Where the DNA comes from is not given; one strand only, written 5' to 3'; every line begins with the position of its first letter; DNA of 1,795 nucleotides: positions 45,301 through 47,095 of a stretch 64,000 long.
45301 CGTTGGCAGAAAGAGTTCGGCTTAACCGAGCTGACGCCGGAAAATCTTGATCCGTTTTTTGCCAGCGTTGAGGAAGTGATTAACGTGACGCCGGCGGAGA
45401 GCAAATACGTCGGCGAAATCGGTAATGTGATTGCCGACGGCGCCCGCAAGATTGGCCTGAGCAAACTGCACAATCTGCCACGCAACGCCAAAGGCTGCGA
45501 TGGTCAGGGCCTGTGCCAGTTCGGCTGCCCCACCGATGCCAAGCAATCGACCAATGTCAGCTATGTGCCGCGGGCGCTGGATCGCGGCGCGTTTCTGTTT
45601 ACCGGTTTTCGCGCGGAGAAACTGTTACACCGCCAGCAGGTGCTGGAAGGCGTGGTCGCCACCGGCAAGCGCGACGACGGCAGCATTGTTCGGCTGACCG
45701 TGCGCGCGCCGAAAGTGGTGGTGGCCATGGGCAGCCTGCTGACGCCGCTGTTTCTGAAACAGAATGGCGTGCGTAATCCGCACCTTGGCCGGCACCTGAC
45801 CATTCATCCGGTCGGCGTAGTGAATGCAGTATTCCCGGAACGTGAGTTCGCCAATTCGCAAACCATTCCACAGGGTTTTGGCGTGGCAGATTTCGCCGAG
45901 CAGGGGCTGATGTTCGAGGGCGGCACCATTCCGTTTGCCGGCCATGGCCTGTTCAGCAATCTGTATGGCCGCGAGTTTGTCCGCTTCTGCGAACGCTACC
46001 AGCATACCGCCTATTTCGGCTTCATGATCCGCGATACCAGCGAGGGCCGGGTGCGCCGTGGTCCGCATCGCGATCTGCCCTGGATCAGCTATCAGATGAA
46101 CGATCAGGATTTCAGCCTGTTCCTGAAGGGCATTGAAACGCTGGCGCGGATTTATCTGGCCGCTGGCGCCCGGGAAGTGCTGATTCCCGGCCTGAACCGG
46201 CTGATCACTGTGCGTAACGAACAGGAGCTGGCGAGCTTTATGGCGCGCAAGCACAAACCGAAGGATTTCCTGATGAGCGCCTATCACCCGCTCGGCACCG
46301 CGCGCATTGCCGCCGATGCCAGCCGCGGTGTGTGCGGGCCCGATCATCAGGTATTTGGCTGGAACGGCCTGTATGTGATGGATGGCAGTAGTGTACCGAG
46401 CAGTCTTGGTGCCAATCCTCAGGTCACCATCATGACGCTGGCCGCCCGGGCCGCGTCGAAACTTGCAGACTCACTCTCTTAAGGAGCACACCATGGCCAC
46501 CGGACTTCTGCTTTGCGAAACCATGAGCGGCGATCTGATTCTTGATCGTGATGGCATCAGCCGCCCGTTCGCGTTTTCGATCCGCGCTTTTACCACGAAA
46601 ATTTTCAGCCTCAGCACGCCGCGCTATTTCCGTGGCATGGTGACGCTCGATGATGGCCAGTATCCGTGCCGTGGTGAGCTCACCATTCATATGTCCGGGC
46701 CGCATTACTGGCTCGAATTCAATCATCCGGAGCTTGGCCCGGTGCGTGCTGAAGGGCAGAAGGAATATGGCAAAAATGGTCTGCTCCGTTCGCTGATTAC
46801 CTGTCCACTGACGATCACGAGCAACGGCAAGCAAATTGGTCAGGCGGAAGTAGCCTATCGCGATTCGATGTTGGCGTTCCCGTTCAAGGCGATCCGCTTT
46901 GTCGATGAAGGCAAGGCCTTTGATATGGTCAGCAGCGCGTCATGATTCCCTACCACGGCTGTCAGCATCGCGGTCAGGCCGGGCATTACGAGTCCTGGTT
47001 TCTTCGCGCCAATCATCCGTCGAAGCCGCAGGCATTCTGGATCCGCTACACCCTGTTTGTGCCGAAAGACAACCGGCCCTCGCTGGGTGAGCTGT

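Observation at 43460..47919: Tightly coupled four-gene operon: Acr1-like acyl-CoA reductase, extended GMC flavoprotein and two uncharacterised proteins, under a divergent AraC regulator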

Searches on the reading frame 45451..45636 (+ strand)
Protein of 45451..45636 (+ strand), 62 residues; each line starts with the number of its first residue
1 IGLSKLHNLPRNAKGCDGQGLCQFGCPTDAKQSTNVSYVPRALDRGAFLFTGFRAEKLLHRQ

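Call 43: search_solved_structures(query=window:45451-45636:+, max_evalue=10, show_alignments=5)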
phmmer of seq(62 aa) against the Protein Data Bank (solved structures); distinct sequences matched with E-value up to 10: 37.
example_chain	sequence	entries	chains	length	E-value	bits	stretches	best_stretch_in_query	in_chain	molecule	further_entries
8e9g_I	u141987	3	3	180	0.0051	20.2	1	4-30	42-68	NADH-quinone oxidoreductase subunit I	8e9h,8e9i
9sfi_U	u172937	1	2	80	0.15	15.6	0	13-32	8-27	4Fe-4S binding protein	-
7q40_A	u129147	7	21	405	0.21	15.2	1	5-37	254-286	E3 ubiquitin-protein ligase HERC2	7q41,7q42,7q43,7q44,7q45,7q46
8qby_F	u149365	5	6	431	0.28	14.8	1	20-53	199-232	NADH-quinone oxidoreductase subunit F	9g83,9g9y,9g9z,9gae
5t5i_G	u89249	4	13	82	0.31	14.6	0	14-37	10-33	Tungsten formylmethanofuran dehydrogenase subunit fwdG | Tungsten formylmethanofuran dehydrogenase, subunit G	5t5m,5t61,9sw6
9iho_I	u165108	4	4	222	0.52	13.9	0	16-42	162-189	NUIM (TYKY) subunit of mitochondrial NADH:ubiquinone oxidoreductase (Complex I)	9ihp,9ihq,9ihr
8htu_C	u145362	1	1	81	0.58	13.8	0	4-30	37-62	Photosystem I iron-sulfur center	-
6l35_C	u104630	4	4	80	0.58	13.7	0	4-30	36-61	Photosystem I iron-sulfur center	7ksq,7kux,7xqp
9kqp_C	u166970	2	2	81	0.62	13.7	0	4-30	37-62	Photosystem I iron-sulfur center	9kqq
9s1l_C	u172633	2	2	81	0.69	13.5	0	8-30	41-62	Photosystem I iron-sulfur center (PsaC)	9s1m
5zji_C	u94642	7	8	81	0.71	13.5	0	8-30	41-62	photosystem I subunit VII | Photosystem I iron-sulfur center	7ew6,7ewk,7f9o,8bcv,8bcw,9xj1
9xj9_C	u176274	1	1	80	0.71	13.5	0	8-30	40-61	Photosystem I iron-sulfur center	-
2wsc_C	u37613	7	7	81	0.78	13.4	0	8-30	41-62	PHOTOSYSTEM I IRON-SULFUR CENTER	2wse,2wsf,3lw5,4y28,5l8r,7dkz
2o01_C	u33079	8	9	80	0.78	13.4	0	8-30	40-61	Photosystem I iron-sulfur center | PsaC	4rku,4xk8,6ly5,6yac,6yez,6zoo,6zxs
9grx_c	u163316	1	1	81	0.79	13.3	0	8-30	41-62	Photosystem I iron-sulfur center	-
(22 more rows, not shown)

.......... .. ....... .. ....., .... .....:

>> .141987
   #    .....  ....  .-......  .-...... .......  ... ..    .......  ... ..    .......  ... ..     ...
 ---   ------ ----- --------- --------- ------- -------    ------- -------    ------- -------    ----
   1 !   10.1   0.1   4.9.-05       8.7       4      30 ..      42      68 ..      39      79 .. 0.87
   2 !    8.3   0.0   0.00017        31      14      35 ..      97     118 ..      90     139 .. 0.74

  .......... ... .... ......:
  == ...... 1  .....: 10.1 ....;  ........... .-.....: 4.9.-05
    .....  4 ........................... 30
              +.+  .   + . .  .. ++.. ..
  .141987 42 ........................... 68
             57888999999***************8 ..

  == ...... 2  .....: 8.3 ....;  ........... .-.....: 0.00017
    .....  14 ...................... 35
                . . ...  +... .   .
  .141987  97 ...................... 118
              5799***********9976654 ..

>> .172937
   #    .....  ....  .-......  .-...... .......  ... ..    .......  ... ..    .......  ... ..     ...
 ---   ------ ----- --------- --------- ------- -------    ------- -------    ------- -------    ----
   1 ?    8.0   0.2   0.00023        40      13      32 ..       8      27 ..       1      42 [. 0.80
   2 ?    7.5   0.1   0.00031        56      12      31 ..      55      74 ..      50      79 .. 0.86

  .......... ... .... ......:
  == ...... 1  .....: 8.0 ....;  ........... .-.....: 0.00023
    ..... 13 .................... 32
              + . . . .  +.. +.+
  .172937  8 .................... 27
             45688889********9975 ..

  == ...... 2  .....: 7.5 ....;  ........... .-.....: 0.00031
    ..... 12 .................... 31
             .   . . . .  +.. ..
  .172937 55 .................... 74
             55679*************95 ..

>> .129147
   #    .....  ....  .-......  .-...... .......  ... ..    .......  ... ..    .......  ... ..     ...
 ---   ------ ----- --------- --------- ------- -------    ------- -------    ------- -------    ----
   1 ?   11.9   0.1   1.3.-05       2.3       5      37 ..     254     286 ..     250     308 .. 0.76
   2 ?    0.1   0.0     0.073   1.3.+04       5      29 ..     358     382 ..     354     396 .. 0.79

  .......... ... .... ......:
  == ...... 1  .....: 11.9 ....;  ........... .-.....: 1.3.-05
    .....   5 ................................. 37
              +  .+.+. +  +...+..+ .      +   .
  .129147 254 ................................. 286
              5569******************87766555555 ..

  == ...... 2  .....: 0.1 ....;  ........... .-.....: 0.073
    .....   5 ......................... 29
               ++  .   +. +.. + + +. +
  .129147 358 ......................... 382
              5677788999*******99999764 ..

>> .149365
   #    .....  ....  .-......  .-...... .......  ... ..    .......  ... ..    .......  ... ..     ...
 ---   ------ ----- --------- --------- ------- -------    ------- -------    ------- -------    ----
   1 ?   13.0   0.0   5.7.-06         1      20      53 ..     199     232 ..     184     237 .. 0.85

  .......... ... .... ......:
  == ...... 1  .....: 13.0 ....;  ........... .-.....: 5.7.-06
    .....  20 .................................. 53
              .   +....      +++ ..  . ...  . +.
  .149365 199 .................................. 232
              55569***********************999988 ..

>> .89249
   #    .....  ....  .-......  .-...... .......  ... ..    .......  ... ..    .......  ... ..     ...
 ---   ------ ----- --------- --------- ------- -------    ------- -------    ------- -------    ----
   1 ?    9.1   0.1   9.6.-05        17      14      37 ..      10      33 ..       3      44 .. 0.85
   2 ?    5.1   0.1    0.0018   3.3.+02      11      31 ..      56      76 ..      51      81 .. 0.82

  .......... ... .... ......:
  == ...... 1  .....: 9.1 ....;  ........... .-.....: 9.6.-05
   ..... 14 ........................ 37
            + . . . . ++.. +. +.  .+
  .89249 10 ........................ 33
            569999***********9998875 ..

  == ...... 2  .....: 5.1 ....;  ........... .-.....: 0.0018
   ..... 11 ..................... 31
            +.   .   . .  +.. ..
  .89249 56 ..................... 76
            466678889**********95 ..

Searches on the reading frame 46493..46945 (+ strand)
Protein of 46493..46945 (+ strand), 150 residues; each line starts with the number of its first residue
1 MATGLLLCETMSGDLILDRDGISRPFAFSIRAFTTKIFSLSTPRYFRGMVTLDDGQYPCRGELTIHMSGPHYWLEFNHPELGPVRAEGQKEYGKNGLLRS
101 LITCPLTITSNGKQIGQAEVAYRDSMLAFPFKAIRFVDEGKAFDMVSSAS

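Call 3: search_protein_families(library=pfam, proteins=[window:46493-46945:+], max_evalue=0.01)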
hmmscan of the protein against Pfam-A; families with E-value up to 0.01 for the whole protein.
window:46493-46945:+ (150 aa): 0 families

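Call 4: search_protein_families(library=ncbifam, proteins=[window:46493-46945:+], max_evalue=0.01)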
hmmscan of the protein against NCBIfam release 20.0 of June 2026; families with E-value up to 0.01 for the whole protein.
window:46493-46945:+ (150 aa): 0 families

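Call 11: search_solved_structures(query=window:46493-46945:+, max_evalue=10)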
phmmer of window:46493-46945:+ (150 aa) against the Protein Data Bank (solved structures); distinct sequences matched with E-value up to 10: 5.
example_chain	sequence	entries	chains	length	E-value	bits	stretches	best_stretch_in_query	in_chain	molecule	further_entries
9dze_A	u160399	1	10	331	0.075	15.9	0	87-127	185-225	pD5-14 A component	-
9dze_K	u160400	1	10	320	0.11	15.4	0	87-127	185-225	pD5-14 B component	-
9rl0_E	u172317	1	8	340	0.13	15.1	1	99-142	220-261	CDP-tyvelose 2-epimerase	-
8iuf_A7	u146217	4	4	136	0.84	12.5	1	29-79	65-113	NDUFA7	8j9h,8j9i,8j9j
9dzw_A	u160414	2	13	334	1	12.2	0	84-128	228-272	CalC6_3 with DHR extension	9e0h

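Call 26: search_protein_representatives(protein=window:46493-46945:+)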
Query: 150 residues. Proteins with E-value up to 0.001 (for the whole library): 47; up to 1e-10: 31; up to 1e-30: 5. The best 47 are listed.
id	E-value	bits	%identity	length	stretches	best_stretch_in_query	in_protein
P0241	1.1e-50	187.4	62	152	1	1-145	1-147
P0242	1.3e-41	157.9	52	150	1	1-144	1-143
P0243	1.3e-38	148.2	55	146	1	1-143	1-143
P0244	3.7e-32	127.2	65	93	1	58-143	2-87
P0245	2.6e-31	124.5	47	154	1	1-143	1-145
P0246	7.3e-28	113.3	42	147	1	4-144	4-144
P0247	4.1e-27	110.9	47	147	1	5-141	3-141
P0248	9.7e-27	109.6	41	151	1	1-147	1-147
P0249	9.0e-26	106.5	32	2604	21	99-136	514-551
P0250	2.6e-22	95.3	40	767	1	1-142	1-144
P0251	8.0e-22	93.7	53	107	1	1-87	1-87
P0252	1.2e-21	93.1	41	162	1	3-137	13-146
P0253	2.3e-21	92.2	43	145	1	17-138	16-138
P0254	3.3e-21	91.7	41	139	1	2-135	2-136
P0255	5.1e-21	91.1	42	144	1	5-141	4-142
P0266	6.8e-15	71.2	42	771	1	1-143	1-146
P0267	2.1e-13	66.4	34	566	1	1-140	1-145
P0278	3.2e-07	46.3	30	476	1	6-141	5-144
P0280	6.5e-07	45.3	31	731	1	1-140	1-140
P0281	9.9e-07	44.7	37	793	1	1-147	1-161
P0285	4.2e-06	42.7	34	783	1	3-145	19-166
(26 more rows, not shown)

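Call 27: search_protein_families(library=pfam, proteins=[P0250, P0266, P0267, P0280, P0281, P0285, P0278, P0249], max_evalue=0.001)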
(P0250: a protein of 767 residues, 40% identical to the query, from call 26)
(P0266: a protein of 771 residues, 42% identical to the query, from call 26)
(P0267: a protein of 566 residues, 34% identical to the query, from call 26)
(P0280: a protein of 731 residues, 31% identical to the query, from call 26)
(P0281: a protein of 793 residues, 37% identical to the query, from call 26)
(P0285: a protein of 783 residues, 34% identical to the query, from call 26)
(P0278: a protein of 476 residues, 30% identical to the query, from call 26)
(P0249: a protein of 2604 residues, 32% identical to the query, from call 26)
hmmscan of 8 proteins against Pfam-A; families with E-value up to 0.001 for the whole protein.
P0250 (767 aa): 7 families
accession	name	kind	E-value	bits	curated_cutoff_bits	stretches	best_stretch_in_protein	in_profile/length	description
PF00732.25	GMC_oxred_N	-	6.2e-39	134.5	23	1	340-549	1-217/218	GMC oxidoreductase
PF05199.19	GMC_oxred_C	-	3.2e-19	70.3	24.6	1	638-756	21-139/139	GMC oxidoreductase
PF00890.30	FAD_binding_2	-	3.7e-10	40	20.4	1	294-328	1-35/414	FAD binding domain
PF01266.30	DAO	-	5.5e-09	36.5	27.9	1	294-569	1-260/353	FAD dependent oxidoreductase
PF13450.12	NAD_binding_8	-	7.8e-05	23.3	21.9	1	297-326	1-30/68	NAD(P)-binding Rossmann-like domain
PF07992.20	Pyr_redox_2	-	0.00012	22.1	26.1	1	294-326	2-34/291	Pyridine nucleotide-disulphide oxidoreductase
PF01494.25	FAD_binding_3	-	0.00063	19.5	22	1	292-354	1-63/349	FAD binding domain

P0266 (771 aa): 8 families
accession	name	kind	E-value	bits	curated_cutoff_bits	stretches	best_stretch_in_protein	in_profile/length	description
PF00732.25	GMC_oxred_N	-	1.1e-40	140.3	23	1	343-554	3-218/218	GMC oxidoreductase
PF05199.19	GMC_oxred_C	-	1.4e-21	77.9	24.6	1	643-759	24-139/139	GMC oxidoreductase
PF00890.30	FAD_binding_2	-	7.8e-08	32.3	20.4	1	295-328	1-34/414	FAD binding domain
PF01266.30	DAO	-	8e-08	32.6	27.9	1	295-326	1-32/353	FAD dependent oxidoreductase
PF07992.20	Pyr_redox_2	-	1.5e-06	28.3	26.1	1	295-328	2-35/291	Pyridine nucleotide-disulphide oxidoreductase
PF13450.12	NAD_binding_8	-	3.7e-05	24.4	21.9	1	298-326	1-29/68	NAD(P)-binding Rossmann-like domain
PF01946.23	Thi4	-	0.00019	21.2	26.2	1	291-324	15-49/235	Thi4 family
PF05834.18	Lycopene_cycl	-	0.0007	19.2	23.4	1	295-328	1-36/380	Lycopene cyclase protein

P0267 (566 aa): 7 families
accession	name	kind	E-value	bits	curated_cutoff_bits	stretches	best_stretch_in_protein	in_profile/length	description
PF00732.25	GMC_oxred_N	-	2.8e-35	122.5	23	1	344-541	2-204/218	GMC oxidoreductase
PF01266.30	DAO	-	9.5e-10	39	27.9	1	297-328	1-32/353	FAD dependent oxidoreductase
PF00890.30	FAD_binding_2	-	1.4e-09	38.1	20.4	1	297-330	1-34/414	FAD binding domain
PF07992.20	Pyr_redox_2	-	7.6e-06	26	26.1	1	297-329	2-34/291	Pyridine nucleotide-disulphide oxidoreductase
PF13450.12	NAD_binding_8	-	0.00013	22.6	21.9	1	300-328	1-29/68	NAD(P)-binding Rossmann-like domain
PF00070.33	Pyr_redox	-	0.00016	22.6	22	0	298-353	2-56/82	Pyridine nucleotide-disulphide oxidoreductase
PF01494.25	FAD_binding_3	-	0.00063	19.5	22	1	295-360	1-66/349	FAD binding domain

P0280 (731 aa): 7 families
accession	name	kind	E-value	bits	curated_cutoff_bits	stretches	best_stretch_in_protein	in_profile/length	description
PF00732.25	GMC_oxred_N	-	1.1e-28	101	23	1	300-513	3-218/218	GMC oxidoreductase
PF05199.19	GMC_oxred_C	-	4.5e-20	73.1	24.6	1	602-719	24-139/139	GMC oxidoreductase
PF01266.30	DAO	-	1.9e-09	38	27.9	1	252-508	1-229/353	FAD dependent oxidoreductase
PF13450.12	NAD_binding_8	-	1.1e-05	26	21.9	1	255-283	1-29/68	NAD(P)-binding Rossmann-like domain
PF00890.30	FAD_binding_2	-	1.6e-05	24.7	20.4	1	252-285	1-34/414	FAD binding domain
PF07992.20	Pyr_redox_2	-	0.00041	20.3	26.1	1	252-283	2-34/291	Pyridine nucleotide-disulphide oxidoreductase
PF01134.28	GIDA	-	0.00069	19.2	22.1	0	252-279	1-28/391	Glucose inhibited division protein A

P0281 (793 aa): 7 families
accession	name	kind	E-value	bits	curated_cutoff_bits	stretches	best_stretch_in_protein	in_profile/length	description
PF00732.25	GMC_oxred_N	-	4.6e-37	128.4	23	1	357-574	3-218/218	GMC oxidoreductase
PF05199.19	GMC_oxred_C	-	2.8e-22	80.2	24.6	1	665-780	24-137/139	GMC oxidoreductase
PF00890.30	FAD_binding_2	-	1e-06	28.6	20.4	1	309-341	1-33/414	FAD binding domain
PF01266.30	DAO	-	1.7e-06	28.3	27.9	1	309-364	1-56/353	FAD dependent oxidoreductase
PF07992.20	Pyr_redox_2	-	5.1e-05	23.3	26.1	1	309-343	2-37/291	Pyridine nucleotide-disulphide oxidoreductase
PF01946.23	Thi4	-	0.00027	20.7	26.2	1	301-338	11-49/235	Thi4 family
PF13450.12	NAD_binding_8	-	0.00043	20.9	21.9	0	312-342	1-31/68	NAD(P)-binding Rossmann-like domain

P0285 (783 aa): 8 families
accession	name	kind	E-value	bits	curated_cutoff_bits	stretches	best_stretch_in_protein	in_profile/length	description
PF00732.25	GMC_oxred_N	-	1.3e-42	146.5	23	1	337-555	1-218/218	GMC oxidoreductase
PF05199.19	GMC_oxred_C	-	1.2e-22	81.4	24.6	1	653-771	23-139/139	GMC oxidoreductase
PF00890.30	FAD_binding_2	-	7e-08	32.5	20.4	1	291-321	1-31/414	FAD binding domain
PF01266.30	DAO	-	3e-07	30.7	27.9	1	291-321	1-31/353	FAD dependent oxidoreductase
PF07992.20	Pyr_redox_2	-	5e-06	26.6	26.1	1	291-340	2-46/291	Pyridine nucleotide-disulphide oxidoreductase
PF01946.23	Thi4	-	4.8e-05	23.2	26.2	1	285-320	13-49/235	Thi4 family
PF13450.12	NAD_binding_8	-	0.00015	22.4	21.9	1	294-323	1-30/68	NAD(P)-binding Rossmann-like domain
PF12831.13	FAD_oxidored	-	0.00015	21.7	27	1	291-322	1-32/416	FAD dependent oxidoreductase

P0278 (476 aa): 1 family
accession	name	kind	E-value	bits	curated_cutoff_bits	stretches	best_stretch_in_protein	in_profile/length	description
PF14249.11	Tocopherol_cycl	-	5.9e-05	22.7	26.6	1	299-463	163-321/335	Tocopherol cyclase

P0249 (2604 aa): 2 families
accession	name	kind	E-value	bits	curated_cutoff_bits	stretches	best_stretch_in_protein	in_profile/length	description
PF03966.22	Trm112p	-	3.4e-39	132.9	22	0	2133-2147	22-36/40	Trm112p-like protein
PF22418.2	EhRGS-RhoGEF_PH-like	-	1.4e-07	32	27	0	125-185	22-82/141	EhRGS-RhoGEF PH domain-like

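Call 36: predict_structure(alignment_id=A2)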
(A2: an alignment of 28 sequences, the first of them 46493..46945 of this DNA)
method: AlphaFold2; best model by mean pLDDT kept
length: 150 residues; sequences in the alignment: 28
mean_pLDDT: 88.8   pTM: 0.80
mean pLDDT of the five models: 88.8, 88.1, 86.0, 85.4, 85.0
residues with pLDDT >= 90: 95; 70-90: 39; 50-70: 15; < 50: 1
segments of 3 or more residues with pLDDT < 50: none
pLDDT, mean of each block of 10 residues (from residue 1): 90 97 97 88 94 97 92 97 96 65 92 97 77 84 69
secondary structure, 60 per line:
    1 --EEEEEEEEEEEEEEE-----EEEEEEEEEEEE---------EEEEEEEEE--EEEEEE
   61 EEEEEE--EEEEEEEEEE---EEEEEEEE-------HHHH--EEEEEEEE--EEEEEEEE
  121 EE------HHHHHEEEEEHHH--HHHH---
elements in order: E3-17 E23-34 E44-52 E55-66 E69-78 E82-89 H97-100 E103-110 E113-122 H129-133 E134-138 H144-147

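Call 40: fold_search(model_id=the predicted structure, library=pdb)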
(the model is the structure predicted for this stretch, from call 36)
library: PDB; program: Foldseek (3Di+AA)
matches with E <= 10: 781; with E <= 0.001: 0
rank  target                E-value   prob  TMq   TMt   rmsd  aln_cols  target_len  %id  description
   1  6d0t_A                4.8e-03  1.00  0.47  0.59   4.1       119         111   12  De novo design of a fluorescence-activating beta barrel - BB1 (released 2018-09-19)
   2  6d0t_B                4.8e-03  1.00  0.44  0.55   4.6       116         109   14  De novo design of a fluorescence-activating beta barrel - BB1 (released 2018-09-19)
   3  6cuj_B                1.7e-02  0.93  0.31  0.32   7.2       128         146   12  Crystal structure of the C-terminal domain of neisserial heparin binding antigen (NHBA) (released 2018-09-26)
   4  9azz_A                2.3e-02  0.57  0.26  0.24  12.3       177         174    8  Crystal structure of outer membrane lipoprotein carrier protein (LolA) from Ehrlichia ruminantium (released 2024-03-20)
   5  9azz_C                3.2e-02  0.38  0.24  0.22  15.0       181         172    8  Crystal structure of outer membrane lipoprotein carrier protein (LolA) from Ehrlichia ruminantium (released 2024-03-20)
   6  8v1k_A                3.9e-02  0.69  0.31  0.26   9.8       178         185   12  Crystal structure of outer membrane lipoprotein carrier protein (LolA) from Francisella tularensis (released 2023-11-29)
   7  5m6j                  4.3e-02  0.94  0.43  0.37  11.5       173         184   10  Crystal structure of nitrophorin 7 E27V mutant from Rhodnius prolixus (released 2017-12-20)
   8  9tpm                  5.3e-02  0.66  0.31  0.21  14.0       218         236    9  Structure of LolB from Porphyromonas gingivalis (released 2026-02-18)
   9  1jju_A                6.3e-02  0.97  0.41  0.16   6.2       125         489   10  Structure of a Quinohemoprotein Amine Dehydrogenase with a Unique Redox Cofactor and Highly Unusual Crosslinking (released 2001-12-12)
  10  9fzn_B                6.3e-02  0.47  0.27  0.14  10.8       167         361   12  25-phosphosteroid lyase (25-PSL) (released 2026-01-14)
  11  5g38                  7.3e-02  0.91  0.42  0.38   7.4       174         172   11  PsbO subunit of Photosystem II, beta barrel domain at 100K, pH 6 (released 2016-08-10)
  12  9fzn_A                8.1e-02  0.33  0.25  0.14  10.9       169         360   12  25-phosphosteroid lyase (25-PSL) (released 2026-01-14)
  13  9g2i_A                8.1e-02  0.25  0.21  0.12  10.9       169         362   14  25-phosphosteroid lyase + phosphate (released 2026-01-21)
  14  1aqb                  8.6e-02  0.28  0.26  0.24  13.2       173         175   11  RETINOL-BINDING PROTEIN (RBP) FROM PIG PLASMA (released 1998-01-28)
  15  9b3h_B                1.0e-01  0.80  0.35  0.26   6.9       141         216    8  Structure of a complex between Pasteurella multocida surface lipoprotein, PmSLP-1, and bovine complement factor I (released 2025-04-23)
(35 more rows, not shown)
